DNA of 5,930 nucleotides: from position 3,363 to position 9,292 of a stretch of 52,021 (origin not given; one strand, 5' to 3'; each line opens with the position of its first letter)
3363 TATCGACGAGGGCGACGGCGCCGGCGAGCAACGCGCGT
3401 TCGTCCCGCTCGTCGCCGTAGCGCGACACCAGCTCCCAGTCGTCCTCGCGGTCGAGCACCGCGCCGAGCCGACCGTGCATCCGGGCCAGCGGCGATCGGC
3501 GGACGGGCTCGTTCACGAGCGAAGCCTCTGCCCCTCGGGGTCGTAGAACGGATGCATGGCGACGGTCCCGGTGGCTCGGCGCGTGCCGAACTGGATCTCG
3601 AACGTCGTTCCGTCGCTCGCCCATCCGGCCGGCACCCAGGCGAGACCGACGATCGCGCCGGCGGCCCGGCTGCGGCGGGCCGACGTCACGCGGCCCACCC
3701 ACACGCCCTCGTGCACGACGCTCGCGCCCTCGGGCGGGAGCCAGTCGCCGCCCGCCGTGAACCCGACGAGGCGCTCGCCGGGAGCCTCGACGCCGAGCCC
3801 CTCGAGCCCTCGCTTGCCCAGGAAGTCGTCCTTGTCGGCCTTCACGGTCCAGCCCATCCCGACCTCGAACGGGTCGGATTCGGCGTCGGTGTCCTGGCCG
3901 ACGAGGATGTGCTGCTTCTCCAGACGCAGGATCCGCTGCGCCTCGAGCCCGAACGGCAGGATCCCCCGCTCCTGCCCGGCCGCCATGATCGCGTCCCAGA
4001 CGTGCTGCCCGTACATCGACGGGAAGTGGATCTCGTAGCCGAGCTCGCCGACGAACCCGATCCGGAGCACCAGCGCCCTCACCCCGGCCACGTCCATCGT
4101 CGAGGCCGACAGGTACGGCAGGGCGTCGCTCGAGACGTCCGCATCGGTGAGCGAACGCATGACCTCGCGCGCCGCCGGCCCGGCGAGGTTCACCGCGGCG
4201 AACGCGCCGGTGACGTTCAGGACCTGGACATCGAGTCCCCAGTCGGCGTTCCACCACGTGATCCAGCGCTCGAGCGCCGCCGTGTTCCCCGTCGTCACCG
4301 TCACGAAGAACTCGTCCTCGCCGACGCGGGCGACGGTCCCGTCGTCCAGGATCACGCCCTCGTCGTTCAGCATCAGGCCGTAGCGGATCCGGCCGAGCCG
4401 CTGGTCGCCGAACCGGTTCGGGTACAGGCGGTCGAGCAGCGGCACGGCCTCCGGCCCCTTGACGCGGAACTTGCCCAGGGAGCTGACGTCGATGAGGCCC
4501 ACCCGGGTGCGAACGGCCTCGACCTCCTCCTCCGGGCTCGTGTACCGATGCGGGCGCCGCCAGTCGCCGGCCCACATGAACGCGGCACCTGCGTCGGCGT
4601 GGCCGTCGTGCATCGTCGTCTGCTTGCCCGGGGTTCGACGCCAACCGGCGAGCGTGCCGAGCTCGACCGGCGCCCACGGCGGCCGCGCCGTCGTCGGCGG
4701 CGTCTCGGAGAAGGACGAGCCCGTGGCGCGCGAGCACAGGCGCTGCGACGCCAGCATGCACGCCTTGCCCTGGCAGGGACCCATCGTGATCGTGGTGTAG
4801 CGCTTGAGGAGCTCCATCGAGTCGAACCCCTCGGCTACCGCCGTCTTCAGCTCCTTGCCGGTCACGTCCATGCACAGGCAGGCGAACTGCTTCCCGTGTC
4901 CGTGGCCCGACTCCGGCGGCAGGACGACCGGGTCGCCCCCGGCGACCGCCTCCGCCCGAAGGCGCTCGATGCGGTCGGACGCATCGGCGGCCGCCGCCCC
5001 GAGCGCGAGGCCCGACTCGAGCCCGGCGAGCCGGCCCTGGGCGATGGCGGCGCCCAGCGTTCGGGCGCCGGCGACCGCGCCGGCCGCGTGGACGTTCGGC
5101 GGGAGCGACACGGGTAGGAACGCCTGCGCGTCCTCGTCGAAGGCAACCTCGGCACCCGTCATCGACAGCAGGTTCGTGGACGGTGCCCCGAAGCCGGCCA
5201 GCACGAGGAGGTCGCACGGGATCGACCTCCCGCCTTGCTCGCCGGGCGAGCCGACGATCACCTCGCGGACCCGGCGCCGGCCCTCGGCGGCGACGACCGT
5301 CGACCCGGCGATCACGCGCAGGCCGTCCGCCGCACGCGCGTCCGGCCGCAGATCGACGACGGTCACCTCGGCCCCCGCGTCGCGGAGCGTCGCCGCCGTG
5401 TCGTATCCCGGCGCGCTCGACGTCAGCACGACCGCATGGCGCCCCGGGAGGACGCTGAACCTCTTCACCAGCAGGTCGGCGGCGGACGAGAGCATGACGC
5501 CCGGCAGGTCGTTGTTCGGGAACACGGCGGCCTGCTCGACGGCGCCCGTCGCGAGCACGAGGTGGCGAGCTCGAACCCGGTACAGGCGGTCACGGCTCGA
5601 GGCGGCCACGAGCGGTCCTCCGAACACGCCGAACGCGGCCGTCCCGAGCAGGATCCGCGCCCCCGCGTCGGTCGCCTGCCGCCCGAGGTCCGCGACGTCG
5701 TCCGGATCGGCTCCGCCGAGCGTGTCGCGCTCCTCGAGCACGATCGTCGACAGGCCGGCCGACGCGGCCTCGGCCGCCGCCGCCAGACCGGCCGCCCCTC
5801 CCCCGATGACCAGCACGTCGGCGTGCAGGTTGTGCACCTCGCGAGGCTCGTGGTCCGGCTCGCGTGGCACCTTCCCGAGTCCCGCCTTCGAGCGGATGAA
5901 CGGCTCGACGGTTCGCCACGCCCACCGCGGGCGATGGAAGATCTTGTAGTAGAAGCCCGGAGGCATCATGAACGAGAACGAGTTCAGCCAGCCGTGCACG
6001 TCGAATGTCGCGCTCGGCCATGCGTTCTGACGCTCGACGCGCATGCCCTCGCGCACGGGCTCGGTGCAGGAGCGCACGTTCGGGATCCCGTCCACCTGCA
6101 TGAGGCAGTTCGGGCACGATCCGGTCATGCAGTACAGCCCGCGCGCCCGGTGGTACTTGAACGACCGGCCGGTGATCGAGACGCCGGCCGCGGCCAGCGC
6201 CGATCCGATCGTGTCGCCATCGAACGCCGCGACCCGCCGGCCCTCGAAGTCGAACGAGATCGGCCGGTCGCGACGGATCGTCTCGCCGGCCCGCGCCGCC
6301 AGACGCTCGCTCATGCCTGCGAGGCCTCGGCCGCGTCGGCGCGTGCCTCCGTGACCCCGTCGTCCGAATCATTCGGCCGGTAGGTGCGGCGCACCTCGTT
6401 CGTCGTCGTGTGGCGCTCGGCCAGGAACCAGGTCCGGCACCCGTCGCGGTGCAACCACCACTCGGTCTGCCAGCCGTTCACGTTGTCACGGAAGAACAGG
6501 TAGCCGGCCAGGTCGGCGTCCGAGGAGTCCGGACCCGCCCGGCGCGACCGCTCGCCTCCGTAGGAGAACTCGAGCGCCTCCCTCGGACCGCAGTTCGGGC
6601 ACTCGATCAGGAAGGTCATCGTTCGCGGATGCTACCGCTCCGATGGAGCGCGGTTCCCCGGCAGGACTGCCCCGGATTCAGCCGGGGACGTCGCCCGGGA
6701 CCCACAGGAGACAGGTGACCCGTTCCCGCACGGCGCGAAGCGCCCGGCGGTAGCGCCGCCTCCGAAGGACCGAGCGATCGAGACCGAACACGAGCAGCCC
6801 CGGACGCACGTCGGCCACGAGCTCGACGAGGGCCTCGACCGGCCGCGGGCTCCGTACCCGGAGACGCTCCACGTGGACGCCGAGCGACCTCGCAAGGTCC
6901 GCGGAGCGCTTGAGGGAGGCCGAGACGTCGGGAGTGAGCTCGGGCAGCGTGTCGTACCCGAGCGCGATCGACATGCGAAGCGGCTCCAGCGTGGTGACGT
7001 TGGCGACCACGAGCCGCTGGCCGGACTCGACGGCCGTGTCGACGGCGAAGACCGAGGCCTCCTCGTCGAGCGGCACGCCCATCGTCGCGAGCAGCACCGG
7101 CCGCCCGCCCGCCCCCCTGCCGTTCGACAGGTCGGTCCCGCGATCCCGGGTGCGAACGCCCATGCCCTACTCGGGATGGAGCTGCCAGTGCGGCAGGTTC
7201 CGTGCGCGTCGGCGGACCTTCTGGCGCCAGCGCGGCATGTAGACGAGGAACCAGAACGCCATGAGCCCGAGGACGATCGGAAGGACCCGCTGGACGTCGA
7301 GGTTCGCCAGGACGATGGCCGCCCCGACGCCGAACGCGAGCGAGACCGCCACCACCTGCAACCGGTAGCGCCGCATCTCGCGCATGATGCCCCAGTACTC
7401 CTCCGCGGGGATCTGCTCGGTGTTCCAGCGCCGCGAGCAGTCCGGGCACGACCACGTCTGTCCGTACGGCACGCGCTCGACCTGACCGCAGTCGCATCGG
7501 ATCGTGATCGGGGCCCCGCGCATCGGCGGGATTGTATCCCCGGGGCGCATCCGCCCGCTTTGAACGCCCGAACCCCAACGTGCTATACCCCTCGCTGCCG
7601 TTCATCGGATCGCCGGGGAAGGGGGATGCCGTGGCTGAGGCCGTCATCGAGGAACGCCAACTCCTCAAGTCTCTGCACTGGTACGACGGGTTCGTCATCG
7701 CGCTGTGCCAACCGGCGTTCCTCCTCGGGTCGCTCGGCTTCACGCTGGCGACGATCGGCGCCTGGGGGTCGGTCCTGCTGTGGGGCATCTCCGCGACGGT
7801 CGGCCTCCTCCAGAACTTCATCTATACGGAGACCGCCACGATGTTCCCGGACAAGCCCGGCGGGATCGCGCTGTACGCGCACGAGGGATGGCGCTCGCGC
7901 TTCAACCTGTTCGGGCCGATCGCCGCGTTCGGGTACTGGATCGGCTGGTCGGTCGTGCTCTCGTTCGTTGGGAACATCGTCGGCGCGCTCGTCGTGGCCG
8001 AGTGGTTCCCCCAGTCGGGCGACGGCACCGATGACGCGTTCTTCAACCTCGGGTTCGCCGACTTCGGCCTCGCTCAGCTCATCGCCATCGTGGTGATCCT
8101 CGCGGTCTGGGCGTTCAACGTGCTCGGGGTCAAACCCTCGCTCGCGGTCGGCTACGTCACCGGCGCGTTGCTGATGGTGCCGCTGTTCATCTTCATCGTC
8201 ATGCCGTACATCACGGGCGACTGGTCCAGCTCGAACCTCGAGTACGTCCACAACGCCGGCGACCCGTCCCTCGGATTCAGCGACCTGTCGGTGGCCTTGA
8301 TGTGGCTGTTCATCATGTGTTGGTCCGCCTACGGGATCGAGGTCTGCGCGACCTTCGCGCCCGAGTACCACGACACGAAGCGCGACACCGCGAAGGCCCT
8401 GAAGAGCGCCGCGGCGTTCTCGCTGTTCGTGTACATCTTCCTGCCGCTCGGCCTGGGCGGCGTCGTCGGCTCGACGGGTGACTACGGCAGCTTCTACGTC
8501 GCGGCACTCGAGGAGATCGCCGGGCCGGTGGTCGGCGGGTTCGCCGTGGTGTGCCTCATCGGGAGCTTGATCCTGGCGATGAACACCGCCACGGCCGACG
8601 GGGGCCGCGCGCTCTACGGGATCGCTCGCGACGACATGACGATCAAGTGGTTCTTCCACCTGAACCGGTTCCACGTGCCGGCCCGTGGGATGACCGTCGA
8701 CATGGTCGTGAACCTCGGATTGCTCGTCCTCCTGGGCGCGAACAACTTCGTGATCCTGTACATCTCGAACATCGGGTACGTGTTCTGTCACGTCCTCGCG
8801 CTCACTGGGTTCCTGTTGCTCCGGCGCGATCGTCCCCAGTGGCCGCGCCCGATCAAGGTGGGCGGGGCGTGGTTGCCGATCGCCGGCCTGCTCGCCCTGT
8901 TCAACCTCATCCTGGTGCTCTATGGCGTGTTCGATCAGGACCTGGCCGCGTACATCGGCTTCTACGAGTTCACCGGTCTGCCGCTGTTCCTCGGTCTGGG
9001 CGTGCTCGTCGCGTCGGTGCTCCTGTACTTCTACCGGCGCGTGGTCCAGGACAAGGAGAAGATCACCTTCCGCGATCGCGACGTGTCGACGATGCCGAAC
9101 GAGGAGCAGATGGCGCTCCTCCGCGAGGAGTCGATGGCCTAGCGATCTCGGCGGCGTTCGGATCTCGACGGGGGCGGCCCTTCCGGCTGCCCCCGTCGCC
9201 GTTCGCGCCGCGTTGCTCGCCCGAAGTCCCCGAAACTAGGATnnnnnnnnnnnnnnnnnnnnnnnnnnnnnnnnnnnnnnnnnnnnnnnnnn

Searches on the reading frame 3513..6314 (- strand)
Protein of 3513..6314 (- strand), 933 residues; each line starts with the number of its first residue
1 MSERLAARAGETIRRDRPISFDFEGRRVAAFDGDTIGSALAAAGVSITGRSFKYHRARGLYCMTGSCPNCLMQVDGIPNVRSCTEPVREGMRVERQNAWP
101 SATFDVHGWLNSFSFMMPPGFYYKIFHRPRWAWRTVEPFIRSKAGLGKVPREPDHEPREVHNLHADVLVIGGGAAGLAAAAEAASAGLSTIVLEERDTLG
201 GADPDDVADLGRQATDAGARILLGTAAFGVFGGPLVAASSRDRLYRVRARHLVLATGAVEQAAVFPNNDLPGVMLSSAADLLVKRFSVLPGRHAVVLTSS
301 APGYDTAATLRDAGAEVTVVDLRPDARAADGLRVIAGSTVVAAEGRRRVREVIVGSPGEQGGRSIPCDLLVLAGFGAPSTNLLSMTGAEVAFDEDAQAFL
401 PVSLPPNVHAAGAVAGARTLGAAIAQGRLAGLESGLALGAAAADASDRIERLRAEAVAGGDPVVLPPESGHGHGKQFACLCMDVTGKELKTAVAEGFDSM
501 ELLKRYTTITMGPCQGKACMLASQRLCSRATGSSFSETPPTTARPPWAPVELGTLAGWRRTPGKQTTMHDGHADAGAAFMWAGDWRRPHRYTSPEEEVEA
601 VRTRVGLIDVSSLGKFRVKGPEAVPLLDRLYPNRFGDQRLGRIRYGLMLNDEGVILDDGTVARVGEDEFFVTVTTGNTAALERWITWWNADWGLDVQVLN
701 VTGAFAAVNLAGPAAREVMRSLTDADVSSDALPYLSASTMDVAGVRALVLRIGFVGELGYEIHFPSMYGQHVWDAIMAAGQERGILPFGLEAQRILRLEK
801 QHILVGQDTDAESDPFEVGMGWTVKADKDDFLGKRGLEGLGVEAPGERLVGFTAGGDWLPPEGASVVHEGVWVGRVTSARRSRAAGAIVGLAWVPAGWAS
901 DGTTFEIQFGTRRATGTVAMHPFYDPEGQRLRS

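Call 8: search_protein_families(library=ncbifam, proteins=[window:3513-6314:-], max_evalue=0.001)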
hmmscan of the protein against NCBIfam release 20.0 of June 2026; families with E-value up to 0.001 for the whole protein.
window:3513-6314:- (933 aa): 60 families (the best 25 are shown)
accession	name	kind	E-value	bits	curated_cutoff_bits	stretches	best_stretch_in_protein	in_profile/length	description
TIGR01372.1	soxA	subfamily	2.6e-231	770.3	1164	2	239-932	270-995/996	sarcosine oxidase subunit alpha family protein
NF001567.0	PRK00389.1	subfamily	8.7e-69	232.2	300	1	564-927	4-356/359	glycine cleavage system aminomethyltransferase GcvT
NF053776.1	TmaoDeMthMsil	equivalog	9.8e-61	206.2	1100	1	564-932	386-762/763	trimethylamine N-oxide demethylase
TIGR00528.1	gcvT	equivalog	3.3e-55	187.4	235.85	1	564-924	2-360/362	glycine cleavage system aminomethyltransferase GcvT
NF010093.0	PRK13579.1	equivalog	4.4e-42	144.2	459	1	564-926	10-366/371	glycine cleavage system aminomethyltransferase GcvT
NF009133.0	PRK12486.1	equivalog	2.6e-28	99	410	1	588-915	38-360/369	dimethylsulfoniopropionate demethylase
NF047885.1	VanMgalDeMLigM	equivalog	3.6e-12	46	580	1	592-799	33-247/461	vanillate/3-O-methylgallate O-demethylase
NF047633.1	SyrngDmethDesA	equivalog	1e-10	40.7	800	1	591-792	33-239/453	syringate O-demethylase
NF008313.0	PRK11101.1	equivalog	7.7e-09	34.6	425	1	161-202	5-46/548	anaerobic glycerol-3-phosphate dehydrogenase subunit A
NF004789.0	PRK06134.1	subfamily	2.3e-08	33.1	747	1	158-202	6-50/581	FAD-dependent oxidoreductase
TIGR03377.1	glycerol3P_GlpA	equivalog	3.1e-08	32.6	552.8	1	473-529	418-475/530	anaerobic glycerol-3-phosphate dehydrogenase subunit GlpA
TIGR01350.1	lipoamide_DH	equivalog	7.6e-08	31.5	408.8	1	165-201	2-37/461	dihydrolipoyl dehydrogenase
NF041087.1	bile_acid_BaiCD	equivalog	1.3e-07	30.2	825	1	164-326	380-538/642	bile acid Fe-S flavoenzyme BaiCD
NF005510.0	PRK07121.1-3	subfamily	6.8e-07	28.4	481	1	162-202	20-60/492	FAD-binding protein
NF045599.1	bili_reduct_long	exception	1.1e-06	27.2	750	1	165-323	382-536/641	bilirubin reductase, long form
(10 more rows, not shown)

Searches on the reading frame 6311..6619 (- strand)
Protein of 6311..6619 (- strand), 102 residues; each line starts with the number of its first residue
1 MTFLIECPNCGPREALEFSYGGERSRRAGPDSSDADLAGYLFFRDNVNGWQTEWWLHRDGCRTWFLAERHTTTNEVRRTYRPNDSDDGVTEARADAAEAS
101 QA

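Call 23: search_protein_families(library=pfam, proteins=[window:6311-6619:-], max_evalue=0.01)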
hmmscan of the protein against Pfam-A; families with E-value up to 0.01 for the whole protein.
window:6311-6619:- (102 aa): 1 family
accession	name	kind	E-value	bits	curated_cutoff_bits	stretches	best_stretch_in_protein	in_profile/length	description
PF04267.17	SoxD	-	1.3e-27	96.2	27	1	4-81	1-81/82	Sarcosine oxidase, delta subunit family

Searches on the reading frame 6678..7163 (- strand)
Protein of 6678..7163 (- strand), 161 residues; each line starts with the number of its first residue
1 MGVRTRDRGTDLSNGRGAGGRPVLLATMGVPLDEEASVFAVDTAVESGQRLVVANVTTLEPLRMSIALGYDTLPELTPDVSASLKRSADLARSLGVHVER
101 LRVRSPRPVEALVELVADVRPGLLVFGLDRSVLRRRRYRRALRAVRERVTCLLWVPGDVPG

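Call 23: search_protein_families(library=pfam, proteins=[window:6678-7163:-], max_evalue=0.01)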
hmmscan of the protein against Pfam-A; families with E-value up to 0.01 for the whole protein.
window:6678-7163:- (161 aa): 1 family
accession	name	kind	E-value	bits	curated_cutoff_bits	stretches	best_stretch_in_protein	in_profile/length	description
PF00582.32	Usp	-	7.5e-06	27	24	1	21-135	3-119/141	Universal stress protein family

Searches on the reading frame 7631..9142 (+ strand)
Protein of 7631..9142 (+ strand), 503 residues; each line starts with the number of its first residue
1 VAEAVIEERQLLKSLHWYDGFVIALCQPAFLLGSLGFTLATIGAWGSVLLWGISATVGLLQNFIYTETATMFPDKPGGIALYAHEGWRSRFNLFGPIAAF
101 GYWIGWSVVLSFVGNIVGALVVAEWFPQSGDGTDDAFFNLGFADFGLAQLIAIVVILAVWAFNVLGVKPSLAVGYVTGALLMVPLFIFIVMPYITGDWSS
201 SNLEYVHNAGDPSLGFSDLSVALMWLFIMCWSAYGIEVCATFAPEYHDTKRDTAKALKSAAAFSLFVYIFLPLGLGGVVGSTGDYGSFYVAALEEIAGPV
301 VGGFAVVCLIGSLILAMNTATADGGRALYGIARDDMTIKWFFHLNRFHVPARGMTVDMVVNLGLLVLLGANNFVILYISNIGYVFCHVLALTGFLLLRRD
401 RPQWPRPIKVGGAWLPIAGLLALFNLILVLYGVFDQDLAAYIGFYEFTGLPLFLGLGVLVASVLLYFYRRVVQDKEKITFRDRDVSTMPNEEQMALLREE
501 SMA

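Call 3: search_protein_families(library=pfam, proteins=[window:7631-9142:+], max_evalue=0.01)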
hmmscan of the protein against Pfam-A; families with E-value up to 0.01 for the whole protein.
window:7631-9142:+ (503 aa): 2 families
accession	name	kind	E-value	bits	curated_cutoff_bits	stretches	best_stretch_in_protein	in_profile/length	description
PF13520.12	AA_permease_2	-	3.2e-38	132.2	27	1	33-435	16-407/427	Amino acid permease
PF00324.27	AA_permease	-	2.6e-22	79.6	24.6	1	23-434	5-421/470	Amino acid permease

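Call 8: search_protein_families(library=ncbifam, proteins=[window:7631-9142:+], max_evalue=0.001)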
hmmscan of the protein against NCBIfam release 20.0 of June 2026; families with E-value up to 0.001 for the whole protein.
window:7631-9142:+ (503 aa): 5 families
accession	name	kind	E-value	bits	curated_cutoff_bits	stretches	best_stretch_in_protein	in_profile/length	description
NF053774.1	TmaoPremMsil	equivalog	1.3e-60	205.6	690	1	12-478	2-476/520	trimethylamine N-oxide permease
TIGR00908.1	2A0305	equivalog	9.1e-13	47.9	381.75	1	37-428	32-403/442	ethanolamine permease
TIGR00905.1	2A0302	subfamily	2.1e-10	40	409.05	1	35-385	30-369/473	basic amino acid/polyamine antiporter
TIGR00911.1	2A0308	subfamily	2.6e-07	29.5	701.8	1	47-469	83-473/505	L-type amino acid transporter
NF008272.0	PRK11049.1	equivalog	0.00012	21.2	732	1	93-435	94-437/470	D-serine/D-alanine/glycine transporter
